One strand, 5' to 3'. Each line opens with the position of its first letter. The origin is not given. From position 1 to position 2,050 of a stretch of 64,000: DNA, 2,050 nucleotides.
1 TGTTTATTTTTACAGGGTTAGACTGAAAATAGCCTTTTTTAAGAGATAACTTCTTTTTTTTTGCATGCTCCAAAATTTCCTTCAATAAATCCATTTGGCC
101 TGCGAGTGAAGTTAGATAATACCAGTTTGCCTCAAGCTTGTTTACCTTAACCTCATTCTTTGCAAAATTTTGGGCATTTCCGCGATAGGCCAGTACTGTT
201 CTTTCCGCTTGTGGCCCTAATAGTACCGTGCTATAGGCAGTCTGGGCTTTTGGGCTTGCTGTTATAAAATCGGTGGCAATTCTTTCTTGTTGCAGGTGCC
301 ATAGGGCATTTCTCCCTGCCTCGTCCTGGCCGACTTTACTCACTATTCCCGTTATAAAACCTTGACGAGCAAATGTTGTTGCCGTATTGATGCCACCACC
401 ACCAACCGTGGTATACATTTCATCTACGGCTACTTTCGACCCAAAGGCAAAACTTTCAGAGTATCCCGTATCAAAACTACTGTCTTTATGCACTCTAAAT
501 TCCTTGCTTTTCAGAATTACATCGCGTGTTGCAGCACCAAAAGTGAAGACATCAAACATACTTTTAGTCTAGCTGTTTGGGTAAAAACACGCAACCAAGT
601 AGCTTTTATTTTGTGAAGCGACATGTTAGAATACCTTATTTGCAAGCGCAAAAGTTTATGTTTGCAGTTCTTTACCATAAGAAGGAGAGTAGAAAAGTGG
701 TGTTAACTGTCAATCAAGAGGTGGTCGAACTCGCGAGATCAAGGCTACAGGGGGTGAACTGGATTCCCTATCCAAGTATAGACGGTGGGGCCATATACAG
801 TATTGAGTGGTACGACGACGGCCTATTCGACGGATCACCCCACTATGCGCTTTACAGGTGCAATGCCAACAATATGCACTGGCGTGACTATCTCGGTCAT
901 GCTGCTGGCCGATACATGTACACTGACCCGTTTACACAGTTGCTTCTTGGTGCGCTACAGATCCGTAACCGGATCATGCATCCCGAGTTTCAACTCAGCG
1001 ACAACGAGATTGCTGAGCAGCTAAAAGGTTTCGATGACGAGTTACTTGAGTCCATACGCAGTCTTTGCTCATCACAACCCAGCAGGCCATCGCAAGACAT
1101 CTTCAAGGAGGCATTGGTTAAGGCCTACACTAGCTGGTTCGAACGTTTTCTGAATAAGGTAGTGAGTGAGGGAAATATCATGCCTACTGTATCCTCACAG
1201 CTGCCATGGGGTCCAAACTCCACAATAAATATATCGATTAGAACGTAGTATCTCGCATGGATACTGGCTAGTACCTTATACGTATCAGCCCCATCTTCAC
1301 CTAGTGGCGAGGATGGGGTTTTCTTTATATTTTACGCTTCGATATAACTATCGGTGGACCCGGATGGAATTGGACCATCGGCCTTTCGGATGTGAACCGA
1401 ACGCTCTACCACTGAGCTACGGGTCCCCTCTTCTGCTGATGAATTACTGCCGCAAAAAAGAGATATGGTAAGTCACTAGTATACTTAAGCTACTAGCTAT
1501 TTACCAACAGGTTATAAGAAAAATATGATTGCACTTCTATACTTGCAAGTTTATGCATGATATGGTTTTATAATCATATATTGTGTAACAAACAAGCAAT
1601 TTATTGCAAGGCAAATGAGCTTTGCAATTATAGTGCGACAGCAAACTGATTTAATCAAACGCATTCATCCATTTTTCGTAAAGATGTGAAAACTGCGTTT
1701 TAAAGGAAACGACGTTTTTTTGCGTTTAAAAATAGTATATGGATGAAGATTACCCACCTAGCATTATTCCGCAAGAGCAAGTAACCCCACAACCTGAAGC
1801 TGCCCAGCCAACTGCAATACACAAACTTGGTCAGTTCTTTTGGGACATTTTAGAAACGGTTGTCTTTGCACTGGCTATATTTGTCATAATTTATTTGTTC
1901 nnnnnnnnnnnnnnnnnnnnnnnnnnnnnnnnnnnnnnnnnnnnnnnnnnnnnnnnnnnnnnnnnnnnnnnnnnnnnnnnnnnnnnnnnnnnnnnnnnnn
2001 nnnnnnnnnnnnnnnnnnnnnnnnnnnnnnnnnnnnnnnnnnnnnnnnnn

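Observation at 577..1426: GC-atypical HEPN-motif gene abutting tRNA-Val: possible small defence or toxin islet at a tRNA integration site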

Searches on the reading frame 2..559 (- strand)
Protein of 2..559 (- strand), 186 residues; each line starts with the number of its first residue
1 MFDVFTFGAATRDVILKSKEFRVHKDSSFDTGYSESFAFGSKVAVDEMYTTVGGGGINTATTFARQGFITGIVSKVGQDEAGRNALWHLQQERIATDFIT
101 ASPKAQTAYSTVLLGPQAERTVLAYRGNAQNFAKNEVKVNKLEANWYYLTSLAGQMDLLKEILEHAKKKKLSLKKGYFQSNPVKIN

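Call 16: search_protein_families(library=pfam, proteins=[window:2-559:-])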
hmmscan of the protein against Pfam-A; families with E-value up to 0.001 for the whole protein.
window:2-559:- (186 aa): 1 family
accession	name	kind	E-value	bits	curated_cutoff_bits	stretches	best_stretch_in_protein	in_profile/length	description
PF00294.29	PfkB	-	7.9e-18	65.3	25.8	1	32-145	16-128/302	pfkB family carbohydrate kinase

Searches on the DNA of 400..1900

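Call 81: search_rna_families(source=window, start=400, end=1900, threshold=evalue, max_evalue=1)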
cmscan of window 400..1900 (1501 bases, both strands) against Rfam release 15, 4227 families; matches with E-value up to 1: 2.
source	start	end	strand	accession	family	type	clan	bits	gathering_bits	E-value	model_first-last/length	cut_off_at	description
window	1355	1426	-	RF00005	tRNA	Gene; tRNA;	CL00001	71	29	3.9e-15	1-71/71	no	tRNA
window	1354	1426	+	RF04354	Plastid-ycf2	Cis-reg;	-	32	65.7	0.00023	1-75/75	no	Plastid-ycf2 5UTR RNA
